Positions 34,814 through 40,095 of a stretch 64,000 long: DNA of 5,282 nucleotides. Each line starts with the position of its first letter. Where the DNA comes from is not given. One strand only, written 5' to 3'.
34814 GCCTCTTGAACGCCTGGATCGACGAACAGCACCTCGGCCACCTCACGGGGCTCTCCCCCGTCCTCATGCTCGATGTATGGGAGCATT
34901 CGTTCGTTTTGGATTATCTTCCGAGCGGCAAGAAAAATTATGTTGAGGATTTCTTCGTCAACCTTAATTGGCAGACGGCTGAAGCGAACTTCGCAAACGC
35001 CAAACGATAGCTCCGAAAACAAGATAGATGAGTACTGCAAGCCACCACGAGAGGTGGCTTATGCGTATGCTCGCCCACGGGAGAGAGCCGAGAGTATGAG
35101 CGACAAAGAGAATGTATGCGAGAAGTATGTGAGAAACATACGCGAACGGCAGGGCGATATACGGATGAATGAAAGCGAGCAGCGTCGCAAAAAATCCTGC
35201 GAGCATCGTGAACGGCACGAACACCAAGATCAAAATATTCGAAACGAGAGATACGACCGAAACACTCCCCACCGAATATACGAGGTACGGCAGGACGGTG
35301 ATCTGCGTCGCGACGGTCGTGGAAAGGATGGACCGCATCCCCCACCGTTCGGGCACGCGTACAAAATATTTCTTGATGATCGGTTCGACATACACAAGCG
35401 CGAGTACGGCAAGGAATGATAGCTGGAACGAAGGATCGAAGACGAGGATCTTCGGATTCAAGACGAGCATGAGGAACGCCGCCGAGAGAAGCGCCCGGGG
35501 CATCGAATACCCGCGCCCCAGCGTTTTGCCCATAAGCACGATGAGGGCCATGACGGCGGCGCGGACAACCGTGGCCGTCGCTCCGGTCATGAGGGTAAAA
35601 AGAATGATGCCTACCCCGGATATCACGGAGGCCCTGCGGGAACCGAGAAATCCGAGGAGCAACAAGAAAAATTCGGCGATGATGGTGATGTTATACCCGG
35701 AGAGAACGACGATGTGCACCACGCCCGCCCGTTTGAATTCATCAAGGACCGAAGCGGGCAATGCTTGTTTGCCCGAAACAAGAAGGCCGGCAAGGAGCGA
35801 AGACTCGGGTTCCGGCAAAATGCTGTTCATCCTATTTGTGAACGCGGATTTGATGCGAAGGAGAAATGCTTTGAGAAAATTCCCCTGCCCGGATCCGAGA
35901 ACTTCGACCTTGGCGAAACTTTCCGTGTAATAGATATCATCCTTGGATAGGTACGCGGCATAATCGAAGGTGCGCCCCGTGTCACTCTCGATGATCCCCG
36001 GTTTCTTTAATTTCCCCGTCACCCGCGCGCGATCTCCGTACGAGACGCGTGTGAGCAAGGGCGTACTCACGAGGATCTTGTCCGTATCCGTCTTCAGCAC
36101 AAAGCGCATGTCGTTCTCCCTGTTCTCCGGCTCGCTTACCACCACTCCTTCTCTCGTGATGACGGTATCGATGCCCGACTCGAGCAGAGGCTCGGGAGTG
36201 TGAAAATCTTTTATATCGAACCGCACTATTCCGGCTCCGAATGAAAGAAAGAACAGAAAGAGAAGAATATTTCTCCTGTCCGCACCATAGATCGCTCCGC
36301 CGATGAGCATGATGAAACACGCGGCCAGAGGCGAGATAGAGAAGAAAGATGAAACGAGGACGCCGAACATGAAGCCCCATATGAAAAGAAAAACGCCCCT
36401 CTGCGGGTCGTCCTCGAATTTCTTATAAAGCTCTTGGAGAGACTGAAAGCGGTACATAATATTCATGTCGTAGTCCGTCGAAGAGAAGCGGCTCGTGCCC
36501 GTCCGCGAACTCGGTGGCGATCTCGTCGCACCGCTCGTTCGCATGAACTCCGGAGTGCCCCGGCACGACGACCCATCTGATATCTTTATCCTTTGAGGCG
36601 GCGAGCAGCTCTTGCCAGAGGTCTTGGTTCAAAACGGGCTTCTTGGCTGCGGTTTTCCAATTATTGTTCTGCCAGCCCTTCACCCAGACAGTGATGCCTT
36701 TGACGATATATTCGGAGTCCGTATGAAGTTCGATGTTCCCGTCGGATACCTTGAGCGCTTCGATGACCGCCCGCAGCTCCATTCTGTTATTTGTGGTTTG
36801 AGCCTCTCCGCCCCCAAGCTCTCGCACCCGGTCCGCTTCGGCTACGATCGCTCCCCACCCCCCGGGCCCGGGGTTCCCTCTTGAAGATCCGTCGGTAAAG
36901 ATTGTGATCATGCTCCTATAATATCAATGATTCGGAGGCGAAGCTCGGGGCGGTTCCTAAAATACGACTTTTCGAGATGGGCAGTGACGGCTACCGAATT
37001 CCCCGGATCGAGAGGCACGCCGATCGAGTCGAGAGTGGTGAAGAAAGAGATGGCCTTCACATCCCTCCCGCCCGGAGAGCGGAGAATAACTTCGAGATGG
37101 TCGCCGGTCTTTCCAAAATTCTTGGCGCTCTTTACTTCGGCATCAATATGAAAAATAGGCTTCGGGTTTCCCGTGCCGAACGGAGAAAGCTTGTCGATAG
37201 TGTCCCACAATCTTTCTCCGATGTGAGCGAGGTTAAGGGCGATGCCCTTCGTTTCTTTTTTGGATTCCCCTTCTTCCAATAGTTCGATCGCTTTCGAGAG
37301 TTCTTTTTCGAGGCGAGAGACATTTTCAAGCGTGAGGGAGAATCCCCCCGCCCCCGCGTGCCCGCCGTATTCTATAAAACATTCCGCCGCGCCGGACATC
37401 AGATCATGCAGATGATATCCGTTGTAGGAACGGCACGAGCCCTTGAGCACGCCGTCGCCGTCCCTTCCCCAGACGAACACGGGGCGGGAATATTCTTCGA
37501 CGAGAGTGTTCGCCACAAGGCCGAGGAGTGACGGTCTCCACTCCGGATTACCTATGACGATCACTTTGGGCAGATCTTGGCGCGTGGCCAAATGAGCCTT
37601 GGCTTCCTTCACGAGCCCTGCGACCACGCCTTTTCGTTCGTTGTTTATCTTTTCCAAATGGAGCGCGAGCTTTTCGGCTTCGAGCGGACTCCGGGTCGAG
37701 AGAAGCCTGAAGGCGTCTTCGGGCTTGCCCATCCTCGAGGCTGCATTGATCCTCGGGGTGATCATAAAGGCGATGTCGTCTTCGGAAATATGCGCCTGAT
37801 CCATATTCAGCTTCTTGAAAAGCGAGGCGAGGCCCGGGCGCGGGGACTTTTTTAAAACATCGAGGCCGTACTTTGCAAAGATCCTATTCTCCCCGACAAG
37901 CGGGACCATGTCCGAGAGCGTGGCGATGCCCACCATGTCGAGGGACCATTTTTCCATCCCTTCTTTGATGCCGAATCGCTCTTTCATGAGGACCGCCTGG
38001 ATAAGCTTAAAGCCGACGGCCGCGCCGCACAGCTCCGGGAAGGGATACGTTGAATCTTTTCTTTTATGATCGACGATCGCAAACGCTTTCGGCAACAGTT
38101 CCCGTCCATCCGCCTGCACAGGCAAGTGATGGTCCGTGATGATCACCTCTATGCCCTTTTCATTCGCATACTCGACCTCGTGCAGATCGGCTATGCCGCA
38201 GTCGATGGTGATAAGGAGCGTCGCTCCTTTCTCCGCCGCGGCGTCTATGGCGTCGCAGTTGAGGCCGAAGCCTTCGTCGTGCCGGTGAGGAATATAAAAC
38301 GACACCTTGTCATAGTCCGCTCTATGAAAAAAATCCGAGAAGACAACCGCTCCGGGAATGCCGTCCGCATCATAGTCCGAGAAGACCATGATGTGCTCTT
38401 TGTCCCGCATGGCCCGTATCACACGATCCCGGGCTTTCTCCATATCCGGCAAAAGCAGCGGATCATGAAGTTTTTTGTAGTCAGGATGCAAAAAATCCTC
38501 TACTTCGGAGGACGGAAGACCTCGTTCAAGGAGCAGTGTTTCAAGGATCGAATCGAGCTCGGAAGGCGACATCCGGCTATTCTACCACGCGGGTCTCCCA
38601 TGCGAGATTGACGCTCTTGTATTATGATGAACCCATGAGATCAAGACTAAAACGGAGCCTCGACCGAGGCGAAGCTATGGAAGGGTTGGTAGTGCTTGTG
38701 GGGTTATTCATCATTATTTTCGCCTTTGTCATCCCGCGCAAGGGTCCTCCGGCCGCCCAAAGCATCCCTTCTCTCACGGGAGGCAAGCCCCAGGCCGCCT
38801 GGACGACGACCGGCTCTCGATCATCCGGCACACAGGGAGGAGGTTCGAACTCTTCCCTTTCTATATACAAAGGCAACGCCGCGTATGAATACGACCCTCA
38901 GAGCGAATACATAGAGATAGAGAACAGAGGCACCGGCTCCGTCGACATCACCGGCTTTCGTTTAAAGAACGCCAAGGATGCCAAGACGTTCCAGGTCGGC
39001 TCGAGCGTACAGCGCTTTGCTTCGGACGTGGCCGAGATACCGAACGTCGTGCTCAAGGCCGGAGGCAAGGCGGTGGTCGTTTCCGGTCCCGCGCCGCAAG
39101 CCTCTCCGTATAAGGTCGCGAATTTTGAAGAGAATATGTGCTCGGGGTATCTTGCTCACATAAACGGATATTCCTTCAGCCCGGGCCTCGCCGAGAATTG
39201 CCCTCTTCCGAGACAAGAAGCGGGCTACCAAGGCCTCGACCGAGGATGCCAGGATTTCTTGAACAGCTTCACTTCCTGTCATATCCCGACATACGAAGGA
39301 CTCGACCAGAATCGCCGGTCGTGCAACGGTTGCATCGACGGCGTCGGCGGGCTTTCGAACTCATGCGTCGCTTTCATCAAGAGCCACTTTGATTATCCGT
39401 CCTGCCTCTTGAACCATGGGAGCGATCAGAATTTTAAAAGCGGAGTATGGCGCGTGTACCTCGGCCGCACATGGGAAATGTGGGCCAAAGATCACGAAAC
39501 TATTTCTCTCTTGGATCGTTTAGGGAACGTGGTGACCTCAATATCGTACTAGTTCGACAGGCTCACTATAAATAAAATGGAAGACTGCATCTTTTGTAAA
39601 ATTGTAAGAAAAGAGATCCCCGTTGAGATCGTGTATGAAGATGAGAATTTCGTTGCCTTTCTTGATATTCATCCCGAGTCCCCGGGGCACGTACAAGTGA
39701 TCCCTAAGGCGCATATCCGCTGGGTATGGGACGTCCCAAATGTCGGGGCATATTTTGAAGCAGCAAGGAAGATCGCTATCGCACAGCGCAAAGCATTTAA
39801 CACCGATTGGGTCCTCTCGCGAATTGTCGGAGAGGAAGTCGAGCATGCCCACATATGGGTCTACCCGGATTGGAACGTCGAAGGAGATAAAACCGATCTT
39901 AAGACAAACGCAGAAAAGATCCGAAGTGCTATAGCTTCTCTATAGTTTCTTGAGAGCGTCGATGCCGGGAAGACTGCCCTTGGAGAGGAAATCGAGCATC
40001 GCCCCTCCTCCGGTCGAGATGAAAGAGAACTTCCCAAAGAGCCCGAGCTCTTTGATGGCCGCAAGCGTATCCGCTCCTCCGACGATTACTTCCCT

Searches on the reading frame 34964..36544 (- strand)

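Call 13: search_protein_families(library=pfam, proteins=[window:34964-36544:-], max_evalue=0.001)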
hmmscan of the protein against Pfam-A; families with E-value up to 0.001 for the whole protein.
window:34964-36544:- (526 aa): 2 families
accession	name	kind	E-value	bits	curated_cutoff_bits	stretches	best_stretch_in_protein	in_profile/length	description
PF03772.21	Competence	-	1.5e-45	156.1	23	1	255-517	2-267/270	Competence protein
PF13567.11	DUF4131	-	1.8e-15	57.4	31.6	1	72-212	9-161/165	Domain of unknown function (DUF4131)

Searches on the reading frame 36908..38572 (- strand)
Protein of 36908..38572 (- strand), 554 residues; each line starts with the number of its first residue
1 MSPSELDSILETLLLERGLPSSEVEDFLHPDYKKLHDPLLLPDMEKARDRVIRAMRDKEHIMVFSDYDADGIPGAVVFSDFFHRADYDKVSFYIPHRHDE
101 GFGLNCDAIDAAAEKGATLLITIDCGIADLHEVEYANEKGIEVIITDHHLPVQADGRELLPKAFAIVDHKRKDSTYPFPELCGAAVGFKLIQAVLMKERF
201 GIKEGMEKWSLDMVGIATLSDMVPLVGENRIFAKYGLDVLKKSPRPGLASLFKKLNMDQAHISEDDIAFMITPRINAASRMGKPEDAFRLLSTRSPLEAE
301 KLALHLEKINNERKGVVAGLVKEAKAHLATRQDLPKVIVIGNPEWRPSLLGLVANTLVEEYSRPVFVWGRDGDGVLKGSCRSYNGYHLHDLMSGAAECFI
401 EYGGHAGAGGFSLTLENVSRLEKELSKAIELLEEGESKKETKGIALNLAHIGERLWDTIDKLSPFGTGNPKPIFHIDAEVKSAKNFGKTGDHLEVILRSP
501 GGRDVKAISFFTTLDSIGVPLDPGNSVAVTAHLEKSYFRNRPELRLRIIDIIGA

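Call 13: search_protein_families(library=pfam, proteins=[window:36908-38572:-], max_evalue=0.001)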
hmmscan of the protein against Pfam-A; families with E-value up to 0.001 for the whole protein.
window:36908-38572:- (554 aa): 3 families
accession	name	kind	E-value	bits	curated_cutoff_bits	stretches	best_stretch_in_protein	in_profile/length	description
PF01368.27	DHH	-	4e-19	69.5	28.1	1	60-214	1-121/125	DHH family, N-terminal domain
PF17768.7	RecJ_OB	-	5.9e-17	62.1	27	1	445-550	4-107/107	RecJ OB domain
PF02272.25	DHHA1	-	2.8e-10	41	25.9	1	336-429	3-100/102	DHHA1 domain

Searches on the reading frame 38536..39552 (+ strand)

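Call 14: search_protein_families(library=pfam, proteins=[window:38536-39552:+], max_evalue=0.001)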
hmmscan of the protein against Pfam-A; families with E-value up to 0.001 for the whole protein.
window:38536-39552:+ (338 aa): 1 family
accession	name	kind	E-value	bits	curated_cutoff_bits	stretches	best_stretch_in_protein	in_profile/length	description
PF00932.25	LTD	-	1.2e-11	45.4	34.3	1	118-187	12-73/109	Lamin Tail Domain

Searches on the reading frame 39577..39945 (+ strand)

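Call 14: search_protein_families(library=pfam, proteins=[window:39577-39945:+], max_evalue=0.001)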
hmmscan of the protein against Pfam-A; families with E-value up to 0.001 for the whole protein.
window:39577-39945:+ (122 aa): 2 families
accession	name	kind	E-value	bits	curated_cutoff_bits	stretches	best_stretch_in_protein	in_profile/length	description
PF01230.28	HIT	-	2.4e-14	54.2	21.5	1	11-96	1-93/98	HIT domain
PF11969.13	DcpS_C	-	8.6e-12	46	24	1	4-52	2-50/114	Scavenger mRNA decapping enzyme C-term binding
